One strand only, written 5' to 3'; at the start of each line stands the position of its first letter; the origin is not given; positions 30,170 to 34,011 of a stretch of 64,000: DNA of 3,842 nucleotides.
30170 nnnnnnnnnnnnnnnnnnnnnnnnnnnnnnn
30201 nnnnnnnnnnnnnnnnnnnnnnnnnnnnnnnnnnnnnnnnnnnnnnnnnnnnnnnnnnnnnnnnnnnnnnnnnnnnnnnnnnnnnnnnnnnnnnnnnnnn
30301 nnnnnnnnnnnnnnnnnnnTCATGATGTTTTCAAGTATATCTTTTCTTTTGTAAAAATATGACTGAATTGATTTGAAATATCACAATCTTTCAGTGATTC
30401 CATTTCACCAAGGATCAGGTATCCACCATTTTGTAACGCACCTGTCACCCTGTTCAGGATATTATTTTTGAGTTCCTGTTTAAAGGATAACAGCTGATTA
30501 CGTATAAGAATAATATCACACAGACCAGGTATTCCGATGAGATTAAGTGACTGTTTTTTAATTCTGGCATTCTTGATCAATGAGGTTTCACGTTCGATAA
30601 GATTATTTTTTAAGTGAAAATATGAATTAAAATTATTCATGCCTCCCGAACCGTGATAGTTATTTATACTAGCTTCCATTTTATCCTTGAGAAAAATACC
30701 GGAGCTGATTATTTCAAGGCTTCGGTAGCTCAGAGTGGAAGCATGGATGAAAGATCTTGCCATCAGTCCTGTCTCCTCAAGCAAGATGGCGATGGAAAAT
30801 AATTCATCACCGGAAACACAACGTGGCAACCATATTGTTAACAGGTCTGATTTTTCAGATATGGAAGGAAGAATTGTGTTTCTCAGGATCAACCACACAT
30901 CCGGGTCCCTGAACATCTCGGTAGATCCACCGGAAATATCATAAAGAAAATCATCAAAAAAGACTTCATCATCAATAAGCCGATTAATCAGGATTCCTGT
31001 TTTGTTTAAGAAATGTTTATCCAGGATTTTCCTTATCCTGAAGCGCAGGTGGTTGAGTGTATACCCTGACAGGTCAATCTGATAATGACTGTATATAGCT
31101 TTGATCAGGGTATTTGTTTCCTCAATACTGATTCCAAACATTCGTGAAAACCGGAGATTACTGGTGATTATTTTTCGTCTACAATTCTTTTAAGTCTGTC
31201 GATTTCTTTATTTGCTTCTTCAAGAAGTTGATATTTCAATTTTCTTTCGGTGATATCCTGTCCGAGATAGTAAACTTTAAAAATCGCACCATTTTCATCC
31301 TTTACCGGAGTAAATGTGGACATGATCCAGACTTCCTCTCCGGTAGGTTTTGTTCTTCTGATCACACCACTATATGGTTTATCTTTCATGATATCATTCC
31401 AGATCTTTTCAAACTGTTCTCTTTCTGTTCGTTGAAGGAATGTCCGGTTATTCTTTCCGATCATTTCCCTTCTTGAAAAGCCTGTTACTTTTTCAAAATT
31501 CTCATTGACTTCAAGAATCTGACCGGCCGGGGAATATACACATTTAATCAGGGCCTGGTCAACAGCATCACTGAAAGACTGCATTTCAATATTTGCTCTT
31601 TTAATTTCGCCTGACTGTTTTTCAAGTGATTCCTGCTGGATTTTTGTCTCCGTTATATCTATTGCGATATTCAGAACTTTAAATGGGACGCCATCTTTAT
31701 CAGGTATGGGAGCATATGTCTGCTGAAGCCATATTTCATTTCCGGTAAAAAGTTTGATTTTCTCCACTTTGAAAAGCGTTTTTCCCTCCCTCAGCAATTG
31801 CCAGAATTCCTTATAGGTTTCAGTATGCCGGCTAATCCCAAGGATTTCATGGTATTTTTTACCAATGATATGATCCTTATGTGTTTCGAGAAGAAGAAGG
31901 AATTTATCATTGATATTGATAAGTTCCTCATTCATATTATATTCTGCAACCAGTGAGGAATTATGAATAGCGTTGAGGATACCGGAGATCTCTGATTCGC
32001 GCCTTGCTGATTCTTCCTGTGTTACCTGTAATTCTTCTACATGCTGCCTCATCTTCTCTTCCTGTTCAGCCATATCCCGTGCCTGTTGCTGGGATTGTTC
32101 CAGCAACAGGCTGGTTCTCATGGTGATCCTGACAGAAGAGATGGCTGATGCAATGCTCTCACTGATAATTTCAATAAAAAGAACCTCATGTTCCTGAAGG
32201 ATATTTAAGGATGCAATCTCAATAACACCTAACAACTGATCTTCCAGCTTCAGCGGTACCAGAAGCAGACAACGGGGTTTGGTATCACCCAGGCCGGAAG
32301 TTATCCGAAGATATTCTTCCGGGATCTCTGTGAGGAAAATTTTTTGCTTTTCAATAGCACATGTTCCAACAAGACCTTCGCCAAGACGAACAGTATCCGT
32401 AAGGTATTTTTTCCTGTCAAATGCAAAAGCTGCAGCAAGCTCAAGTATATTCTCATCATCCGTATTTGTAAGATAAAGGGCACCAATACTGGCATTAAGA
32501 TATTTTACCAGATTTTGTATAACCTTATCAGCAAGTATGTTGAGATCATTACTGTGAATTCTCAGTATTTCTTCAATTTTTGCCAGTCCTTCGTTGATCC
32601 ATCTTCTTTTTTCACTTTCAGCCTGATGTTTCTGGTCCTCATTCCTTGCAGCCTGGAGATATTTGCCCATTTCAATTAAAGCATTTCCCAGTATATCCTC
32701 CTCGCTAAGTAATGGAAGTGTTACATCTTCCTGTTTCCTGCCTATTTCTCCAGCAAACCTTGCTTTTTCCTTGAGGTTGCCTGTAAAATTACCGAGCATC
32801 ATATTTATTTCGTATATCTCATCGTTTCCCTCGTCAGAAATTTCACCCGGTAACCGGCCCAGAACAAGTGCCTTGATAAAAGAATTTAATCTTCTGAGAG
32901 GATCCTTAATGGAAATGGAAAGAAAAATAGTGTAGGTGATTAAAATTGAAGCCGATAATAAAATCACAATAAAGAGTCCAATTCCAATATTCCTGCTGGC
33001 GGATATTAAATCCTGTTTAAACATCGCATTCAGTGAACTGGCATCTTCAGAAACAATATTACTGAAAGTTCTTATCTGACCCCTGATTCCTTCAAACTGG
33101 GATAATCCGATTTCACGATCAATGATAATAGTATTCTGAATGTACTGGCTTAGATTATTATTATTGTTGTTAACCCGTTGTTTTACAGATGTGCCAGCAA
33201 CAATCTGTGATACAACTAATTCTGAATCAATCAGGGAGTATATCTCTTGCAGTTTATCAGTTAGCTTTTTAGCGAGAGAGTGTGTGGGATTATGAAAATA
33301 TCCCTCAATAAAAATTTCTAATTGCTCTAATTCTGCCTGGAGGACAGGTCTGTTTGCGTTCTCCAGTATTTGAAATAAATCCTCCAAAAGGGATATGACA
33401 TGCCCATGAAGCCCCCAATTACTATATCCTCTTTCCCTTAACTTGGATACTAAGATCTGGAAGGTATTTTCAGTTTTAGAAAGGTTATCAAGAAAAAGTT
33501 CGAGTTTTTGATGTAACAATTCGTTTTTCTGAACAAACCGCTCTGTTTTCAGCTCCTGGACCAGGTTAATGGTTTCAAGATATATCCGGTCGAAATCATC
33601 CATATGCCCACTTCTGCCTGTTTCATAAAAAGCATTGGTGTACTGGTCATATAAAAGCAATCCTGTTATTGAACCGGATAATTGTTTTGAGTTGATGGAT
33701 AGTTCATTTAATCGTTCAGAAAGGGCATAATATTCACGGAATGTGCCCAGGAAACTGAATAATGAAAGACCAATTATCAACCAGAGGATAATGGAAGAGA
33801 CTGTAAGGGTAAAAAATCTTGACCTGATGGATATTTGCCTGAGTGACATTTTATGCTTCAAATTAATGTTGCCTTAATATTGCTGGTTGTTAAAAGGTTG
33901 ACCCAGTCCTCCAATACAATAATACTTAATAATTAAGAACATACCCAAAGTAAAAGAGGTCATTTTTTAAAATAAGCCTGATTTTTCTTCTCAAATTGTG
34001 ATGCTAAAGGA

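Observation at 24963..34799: Che-like methylation module (2x CheR, receiver-less CheB) joined to a SiaA/B/C-type partner switch, with no CheA, CheW, MCP or CheY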

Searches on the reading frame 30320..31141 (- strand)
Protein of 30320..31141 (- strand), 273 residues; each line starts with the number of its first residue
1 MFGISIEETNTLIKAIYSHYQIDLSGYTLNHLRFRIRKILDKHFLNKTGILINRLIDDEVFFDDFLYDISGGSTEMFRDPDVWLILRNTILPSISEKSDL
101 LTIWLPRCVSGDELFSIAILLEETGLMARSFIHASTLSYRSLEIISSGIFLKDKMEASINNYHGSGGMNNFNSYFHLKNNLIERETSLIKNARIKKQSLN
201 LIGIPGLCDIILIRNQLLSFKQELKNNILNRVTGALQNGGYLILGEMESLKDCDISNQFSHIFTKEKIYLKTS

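Call 3: search_protein_families(library=pfam, proteins=[window:30320-31141:-], max_evalue=0.01)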
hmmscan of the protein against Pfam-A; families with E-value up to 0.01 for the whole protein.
window:30320-31141:- (273 aa): 2 families
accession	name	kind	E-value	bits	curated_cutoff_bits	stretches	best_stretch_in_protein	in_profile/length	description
PF01739.24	CheR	-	7.9e-20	71.6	27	1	73-265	2-192/195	CheR methyltransferase, SAM binding domain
PF03705.20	CheR_N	-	0.0039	17.3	27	0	10-43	4-37/53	CheR methyltransferase, all-alpha domain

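Call 15: search_protein_families(library=ncbifam, proteins=[window:30320-31141:-], max_evalue=0.001)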
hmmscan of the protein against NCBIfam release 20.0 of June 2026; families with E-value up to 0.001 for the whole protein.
window:30320-31141:- (273 aa): 1 family
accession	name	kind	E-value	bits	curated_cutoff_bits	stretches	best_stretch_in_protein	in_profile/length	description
NF007902.0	PRK10611.1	equivalog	1.9e-09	37.2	435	1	35-259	57-273/287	protein-glutamate O-methyltransferase CheR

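Call 27: search_solved_structures(query=window:30320-31141:-, show_alignments=2, max_evalue=0.01)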
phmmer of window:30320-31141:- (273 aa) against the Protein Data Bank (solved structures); distinct sequences matched with E-value up to 0.01: 6.
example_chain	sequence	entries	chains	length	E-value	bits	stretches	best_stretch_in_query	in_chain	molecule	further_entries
5xly_A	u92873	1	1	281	7.8e-13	51.9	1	33-253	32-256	Chemotaxis protein methyltransferase 1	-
5xlx_A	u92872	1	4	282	7.9e-13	51.8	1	33-253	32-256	Chemotaxis protein methyltransferase 1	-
5y4r_A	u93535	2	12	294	9.2e-13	51.6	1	33-253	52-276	Chemotaxis protein methyltransferase 1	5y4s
5ftw_A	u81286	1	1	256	1.3e-11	47.9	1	22-250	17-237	CHEMOTAXIS PROTEIN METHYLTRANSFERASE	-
1bc5_A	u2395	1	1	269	0.0009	22.2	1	101-251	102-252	CHEMOTAXIS RECEPTOR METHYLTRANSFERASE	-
1af7_A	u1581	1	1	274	0.00093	22.1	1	101-251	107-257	CHEMOTAXIS RECEPTOR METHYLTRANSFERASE CHER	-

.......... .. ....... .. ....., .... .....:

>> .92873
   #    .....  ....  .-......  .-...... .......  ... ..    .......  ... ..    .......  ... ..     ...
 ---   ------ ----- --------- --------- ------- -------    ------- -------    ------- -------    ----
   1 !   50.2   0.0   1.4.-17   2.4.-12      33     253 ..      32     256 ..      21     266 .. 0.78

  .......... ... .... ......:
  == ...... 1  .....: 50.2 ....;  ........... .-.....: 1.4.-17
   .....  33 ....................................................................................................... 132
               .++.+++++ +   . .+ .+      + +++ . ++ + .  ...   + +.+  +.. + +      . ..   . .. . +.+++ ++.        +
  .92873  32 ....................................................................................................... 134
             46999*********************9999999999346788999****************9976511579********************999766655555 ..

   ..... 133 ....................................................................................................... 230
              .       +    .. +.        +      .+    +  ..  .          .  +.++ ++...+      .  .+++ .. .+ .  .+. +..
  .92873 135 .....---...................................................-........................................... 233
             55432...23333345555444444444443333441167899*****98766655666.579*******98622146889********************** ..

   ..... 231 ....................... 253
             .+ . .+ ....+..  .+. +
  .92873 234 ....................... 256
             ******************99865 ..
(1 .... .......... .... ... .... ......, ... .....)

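Call 84: search_protein_families(library=padloc, proteins=[window:30320-31141:-], max_evalue=0.001)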
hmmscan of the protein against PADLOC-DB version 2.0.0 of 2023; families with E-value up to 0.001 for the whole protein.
window:30320-31141:- (273 aa): 0 families

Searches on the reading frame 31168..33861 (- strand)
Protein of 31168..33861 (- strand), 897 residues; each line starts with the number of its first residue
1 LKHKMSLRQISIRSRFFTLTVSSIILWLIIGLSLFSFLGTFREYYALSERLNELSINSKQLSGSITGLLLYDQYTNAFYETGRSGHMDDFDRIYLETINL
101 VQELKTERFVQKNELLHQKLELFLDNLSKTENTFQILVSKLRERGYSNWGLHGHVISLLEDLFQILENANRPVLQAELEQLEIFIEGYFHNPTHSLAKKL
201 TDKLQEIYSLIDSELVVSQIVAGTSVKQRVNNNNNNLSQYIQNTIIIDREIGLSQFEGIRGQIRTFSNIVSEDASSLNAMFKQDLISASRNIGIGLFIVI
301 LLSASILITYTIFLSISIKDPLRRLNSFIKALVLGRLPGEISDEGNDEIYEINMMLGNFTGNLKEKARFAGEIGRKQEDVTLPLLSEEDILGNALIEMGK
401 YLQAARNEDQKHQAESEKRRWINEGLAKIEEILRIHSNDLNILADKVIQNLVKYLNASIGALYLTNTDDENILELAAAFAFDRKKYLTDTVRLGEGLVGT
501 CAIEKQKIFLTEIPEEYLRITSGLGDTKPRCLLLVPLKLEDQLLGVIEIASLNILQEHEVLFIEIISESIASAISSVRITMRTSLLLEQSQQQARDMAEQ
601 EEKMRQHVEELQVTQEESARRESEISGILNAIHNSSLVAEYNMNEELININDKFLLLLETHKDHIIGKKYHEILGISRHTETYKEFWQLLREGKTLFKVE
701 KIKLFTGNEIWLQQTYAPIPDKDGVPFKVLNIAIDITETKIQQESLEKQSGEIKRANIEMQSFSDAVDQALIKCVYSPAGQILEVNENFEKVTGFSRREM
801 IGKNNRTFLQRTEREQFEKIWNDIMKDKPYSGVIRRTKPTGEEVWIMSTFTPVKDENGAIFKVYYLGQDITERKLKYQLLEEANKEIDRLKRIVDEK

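Call 3: search_protein_families(library=pfam, proteins=[window:31168-33861:-], max_evalue=0.01)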
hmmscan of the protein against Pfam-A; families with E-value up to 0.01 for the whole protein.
window:31168-33861:- (897 aa): 8 families
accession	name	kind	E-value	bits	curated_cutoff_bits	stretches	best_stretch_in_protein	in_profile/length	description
PF13426.13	PAS_9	-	1.4e-24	86.8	27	2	776-872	7-103/103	PAS domain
PF08448.16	PAS_4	-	1.3e-20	74.1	23.1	2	774-874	10-109/110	PAS fold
PF08447.18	PAS_3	-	7.6e-17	61.8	25.6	2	783-863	2-85/89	PAS fold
PF13185.12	GAF_2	-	2.9e-15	57.1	28.6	1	438-574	2-135/136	GAF domain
PF00989.32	PAS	-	1.5e-12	47.9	22.6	2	774-861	15-104/113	PAS fold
PF01590.32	GAF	-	1.9e-10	41.8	22.4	1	439-574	1-133/133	GAF domain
PF13492.12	GAF_3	-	1.1e-06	29.5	27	1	444-575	6-128/129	GAF domain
PF24820.1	Diguanyl_cycl_sensor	-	0.0044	17.4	28.1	0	775-822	11-58/109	Diguanylate cyclase-like sensor domain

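Call 15: search_protein_families(library=ncbifam, proteins=[window:31168-33861:-], max_evalue=0.001)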
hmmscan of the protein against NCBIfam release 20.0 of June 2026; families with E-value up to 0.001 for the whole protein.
window:31168-33861:- (897 aa): 11 families
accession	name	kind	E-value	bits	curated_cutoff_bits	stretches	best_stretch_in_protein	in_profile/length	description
TIGR00229.1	sensory_box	domain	8.6e-22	77.6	22.9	2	771-875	15-121/126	PAS domain S-box protein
TIGR02938.1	nifL_nitrog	equivalog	3.4e-12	45.7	242.45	1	763-877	6-122/494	nitrogen fixation negative regulator NifL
NF052652.1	YtvA_fam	equivalog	3e-11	43.3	250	1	782-891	25-135/243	YtvA family blue-light photoreceptor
NF045675.1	PhdiestaseDibA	equivalog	8.8e-11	40.9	980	1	778-872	96-191/623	phosphodiesterase DibA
NF053781.1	cdiGMPphdstlr2612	equivalog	2.5e-09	35.3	1600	1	683-884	647-841/1268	Tlr1612 family c-di-GMP phosphodiesterase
NF010077.0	PRK13559.1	subfamily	4.9e-09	35.5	361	1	781-885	67-171/364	hypothetical protein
NF052306.1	BluLightHisKinLov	equivalog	1.6e-08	33.8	450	1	782-885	47-150/334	blue-light-activated histidine kinase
NF052574.1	HisKinEspCMyxo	equivalog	2.1e-08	32.8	1200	1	771-879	297-408/785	serine histidine kinase EspC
NF052573.1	HisKinEspAMyxo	equivalog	6.2e-08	31.1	1400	1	708-879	215-374/755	serine histidine kinase EspA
NF010076.0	PRK13557.1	subfamily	4.2e-06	25.5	631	1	778-885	51-159/540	histidine kinase famiy protein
NF041777.1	sens_FixL_Rhizob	equivalog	0.00076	18.2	850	0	691-816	63-179/485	sensor protein FixL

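Call 84: search_protein_families(library=padloc, proteins=[window:31168-33861:-], max_evalue=0.001)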
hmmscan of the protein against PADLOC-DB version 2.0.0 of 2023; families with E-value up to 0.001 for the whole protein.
window:31168-33861:- (897 aa): 0 families

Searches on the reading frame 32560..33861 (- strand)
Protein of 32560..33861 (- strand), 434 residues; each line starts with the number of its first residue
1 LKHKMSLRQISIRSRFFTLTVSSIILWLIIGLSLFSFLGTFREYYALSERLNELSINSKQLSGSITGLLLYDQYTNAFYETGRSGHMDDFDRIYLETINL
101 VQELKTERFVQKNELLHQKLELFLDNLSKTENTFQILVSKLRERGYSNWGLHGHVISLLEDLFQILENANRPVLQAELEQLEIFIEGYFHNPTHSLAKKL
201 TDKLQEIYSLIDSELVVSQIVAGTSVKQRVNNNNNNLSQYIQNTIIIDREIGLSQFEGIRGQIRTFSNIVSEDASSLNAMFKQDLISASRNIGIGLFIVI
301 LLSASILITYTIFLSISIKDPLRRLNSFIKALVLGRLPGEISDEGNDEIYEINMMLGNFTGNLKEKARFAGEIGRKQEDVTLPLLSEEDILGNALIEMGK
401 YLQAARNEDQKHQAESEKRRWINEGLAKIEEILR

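Call 32: search_protein_families(library=pfam, proteins=[window:32560-33861:-], max_evalue=1)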
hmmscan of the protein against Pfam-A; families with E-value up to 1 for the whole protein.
seq(434 aa): 0 families

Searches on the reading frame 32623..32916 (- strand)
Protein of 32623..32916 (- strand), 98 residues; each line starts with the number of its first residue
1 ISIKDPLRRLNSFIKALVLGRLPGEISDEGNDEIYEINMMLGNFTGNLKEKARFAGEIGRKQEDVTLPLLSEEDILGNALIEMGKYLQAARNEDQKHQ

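Call 71: search_protein_families(library=pfam, proteins=[window:32623-32916:-], max_evalue=10)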
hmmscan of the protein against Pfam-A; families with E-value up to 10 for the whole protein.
seq(98 aa): 0 families

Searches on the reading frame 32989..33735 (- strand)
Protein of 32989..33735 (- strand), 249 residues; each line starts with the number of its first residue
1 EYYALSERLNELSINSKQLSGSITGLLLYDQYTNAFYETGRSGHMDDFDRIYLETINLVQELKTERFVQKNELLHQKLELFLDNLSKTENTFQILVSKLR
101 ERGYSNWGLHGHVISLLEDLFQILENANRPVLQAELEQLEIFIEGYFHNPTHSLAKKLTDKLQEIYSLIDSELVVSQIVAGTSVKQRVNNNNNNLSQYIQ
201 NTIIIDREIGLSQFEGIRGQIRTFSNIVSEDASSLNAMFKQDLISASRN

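Call 81: search_solved_structures(query=window:32989-33735:-, max_evalue=10)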
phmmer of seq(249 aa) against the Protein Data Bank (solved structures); distinct sequences matched with E-value up to 10: 1.
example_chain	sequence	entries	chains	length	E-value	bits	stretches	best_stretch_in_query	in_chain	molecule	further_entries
8g9s_H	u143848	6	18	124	0.94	12.4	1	105-155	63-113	Cas11 | Phage associated protein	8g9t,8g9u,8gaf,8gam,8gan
